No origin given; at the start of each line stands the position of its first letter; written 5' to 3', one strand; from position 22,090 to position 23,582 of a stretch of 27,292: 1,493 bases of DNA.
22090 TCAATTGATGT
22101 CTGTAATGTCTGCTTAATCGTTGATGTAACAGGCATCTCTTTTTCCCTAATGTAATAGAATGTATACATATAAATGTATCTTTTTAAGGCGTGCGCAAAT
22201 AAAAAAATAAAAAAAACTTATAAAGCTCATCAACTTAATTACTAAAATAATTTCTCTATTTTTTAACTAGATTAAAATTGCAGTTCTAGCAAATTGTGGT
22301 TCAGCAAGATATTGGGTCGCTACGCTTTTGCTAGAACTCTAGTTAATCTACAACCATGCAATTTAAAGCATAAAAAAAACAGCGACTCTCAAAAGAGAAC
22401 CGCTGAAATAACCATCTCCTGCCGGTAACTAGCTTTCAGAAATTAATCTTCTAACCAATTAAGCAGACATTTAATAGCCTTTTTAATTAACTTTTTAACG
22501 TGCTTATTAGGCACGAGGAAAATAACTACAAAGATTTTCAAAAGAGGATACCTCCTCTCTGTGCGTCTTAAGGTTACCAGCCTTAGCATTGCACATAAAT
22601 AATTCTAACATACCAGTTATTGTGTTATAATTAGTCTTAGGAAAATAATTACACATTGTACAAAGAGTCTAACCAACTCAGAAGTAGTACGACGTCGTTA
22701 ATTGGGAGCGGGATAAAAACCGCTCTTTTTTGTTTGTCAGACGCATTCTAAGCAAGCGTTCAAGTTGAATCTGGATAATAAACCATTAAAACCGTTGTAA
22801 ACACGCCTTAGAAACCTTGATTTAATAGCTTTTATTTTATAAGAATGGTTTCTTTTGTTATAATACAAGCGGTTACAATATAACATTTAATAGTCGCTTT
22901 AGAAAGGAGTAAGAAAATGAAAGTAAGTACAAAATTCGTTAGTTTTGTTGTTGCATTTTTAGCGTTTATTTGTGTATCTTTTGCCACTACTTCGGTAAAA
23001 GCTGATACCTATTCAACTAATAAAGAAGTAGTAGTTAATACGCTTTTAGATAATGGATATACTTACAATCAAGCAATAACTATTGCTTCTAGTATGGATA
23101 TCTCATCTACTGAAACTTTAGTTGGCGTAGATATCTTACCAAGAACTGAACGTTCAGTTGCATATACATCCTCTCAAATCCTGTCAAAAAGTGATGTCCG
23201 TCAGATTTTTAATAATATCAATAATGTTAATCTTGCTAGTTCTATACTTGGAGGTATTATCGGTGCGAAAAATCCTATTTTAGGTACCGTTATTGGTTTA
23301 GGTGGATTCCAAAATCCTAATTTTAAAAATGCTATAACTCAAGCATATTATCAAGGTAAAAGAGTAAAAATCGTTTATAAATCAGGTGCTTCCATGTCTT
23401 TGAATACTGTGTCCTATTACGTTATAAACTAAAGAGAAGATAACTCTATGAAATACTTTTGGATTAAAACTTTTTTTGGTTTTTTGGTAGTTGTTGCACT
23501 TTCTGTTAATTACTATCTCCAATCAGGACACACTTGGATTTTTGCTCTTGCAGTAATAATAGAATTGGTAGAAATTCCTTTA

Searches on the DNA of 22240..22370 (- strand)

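Call 25: search_dna_similar(query=window:22240-22370:-, collection=plasmids, mode=distant, max_rows=60, max_evalue=0.001)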
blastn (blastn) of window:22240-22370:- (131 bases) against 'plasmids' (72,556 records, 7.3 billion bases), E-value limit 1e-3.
Records with a match: 11; places in all: 19; records where one place covers at least 80% of the query: 10.
Best place of each record, by identity: >=99% 4; 95-99% 1; 90-95% 6.
By first word of the organism name: Ligilactobacillus 11.
By predicted mobility (MOB-suite, as given by PLSDB): non-mobilizable 8; mobilizable 3.
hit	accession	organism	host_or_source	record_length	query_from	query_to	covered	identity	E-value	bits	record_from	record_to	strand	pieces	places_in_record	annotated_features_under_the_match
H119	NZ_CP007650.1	Ligilactobacillus salivarius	swine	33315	1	131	100%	100.0%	2e-60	237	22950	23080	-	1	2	none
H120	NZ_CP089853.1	Ligilactobacillus salivarius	Pig,faecal sample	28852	1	131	100%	100.0%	2e-60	237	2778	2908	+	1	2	none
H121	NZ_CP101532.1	Ligilactobacillus salivarius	Xinyang black-feather laying hens,mixed ...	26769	1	131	100%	100.0%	2e-60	237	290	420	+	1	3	none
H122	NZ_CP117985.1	Ligilactobacillus salivarius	cell culture,raw chicken meat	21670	1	131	100%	100.0%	2e-60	237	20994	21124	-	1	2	none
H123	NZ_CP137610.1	Ligilactobacillus salivarius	cell culture,the intestine of a broiler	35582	1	131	100%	93.2%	2e-47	195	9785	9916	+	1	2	none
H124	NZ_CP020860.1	Ligilactobacillus salivarius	piglet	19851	1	131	100%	93.1%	7e-48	196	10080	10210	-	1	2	none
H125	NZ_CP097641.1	Ligilactobacillus salivarius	Sinocyclocheilus grahami,Pure ...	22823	1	131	100%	93.1%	7e-48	196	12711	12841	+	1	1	none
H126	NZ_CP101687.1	Ligilactobacillus salivarius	Yunnan Silkie Chicken,Pure culture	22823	1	131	100%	93.1%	7e-48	196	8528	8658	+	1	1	none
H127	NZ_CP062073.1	Ligilactobacillus salivarius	swine,cell culture,feces,feces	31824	1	131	100%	93.1%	7e-48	196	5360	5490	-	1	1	none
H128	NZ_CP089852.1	Ligilactobacillus salivarius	Pig,faecal sample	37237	10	128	91%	90.8%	1e-38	166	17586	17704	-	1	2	none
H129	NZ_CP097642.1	Ligilactobacillus salivarius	Sinocyclocheilus grahami,Pure ...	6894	28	114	66%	95.4%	5e-31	140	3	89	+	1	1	none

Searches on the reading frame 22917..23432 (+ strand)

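Call 4: search_protein_families(library=pfam, proteins=[window:22917-23432:+], max_evalue=0.01)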
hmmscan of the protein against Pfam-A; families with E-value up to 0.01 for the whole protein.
window:22917-23432:+ (171 aa): 0 families

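Call 20: search_protein_families(library=pfam, proteins=[window:22917-23432:+], max_evalue=10)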
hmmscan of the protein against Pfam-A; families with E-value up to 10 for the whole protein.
window:22917-23432:+ (171 aa): 2 families
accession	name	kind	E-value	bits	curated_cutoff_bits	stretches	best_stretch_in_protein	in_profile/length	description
PF20130.4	DUF6520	-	0.15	12.9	25.4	1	1-36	1-31/83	Family of unknown function (DUF6520)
PF24313.1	Paratox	-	0.16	12.1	27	1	135-157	6-28/59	Paratox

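Call 52: search_protein_families(library=ncbifam, proteins=[window:22917-23432:+], max_evalue=1)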
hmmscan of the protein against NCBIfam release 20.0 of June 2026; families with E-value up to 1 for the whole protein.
window:22917-23432:+ (171 aa): 4 families
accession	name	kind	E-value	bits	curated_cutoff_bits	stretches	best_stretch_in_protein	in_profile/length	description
NF053754.1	TrpY_fam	subfamily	0.00083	19.4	180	1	35-105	13-81/163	TrpY family transcription regulator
NF003146.0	PRK04081.1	equivalog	0.0055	16.1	194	1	99-146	116-160/207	hypothetical protein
NF007439.0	PRK09986.1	equivalog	0.018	14.4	290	1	59-104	39-84/296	LysR family transcriptional regulator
NF005621.0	PRK07375.1-6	equivalog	0.2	11.5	126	1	114-161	25-71/120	putative monovalent cation/H+ antiporter subunit C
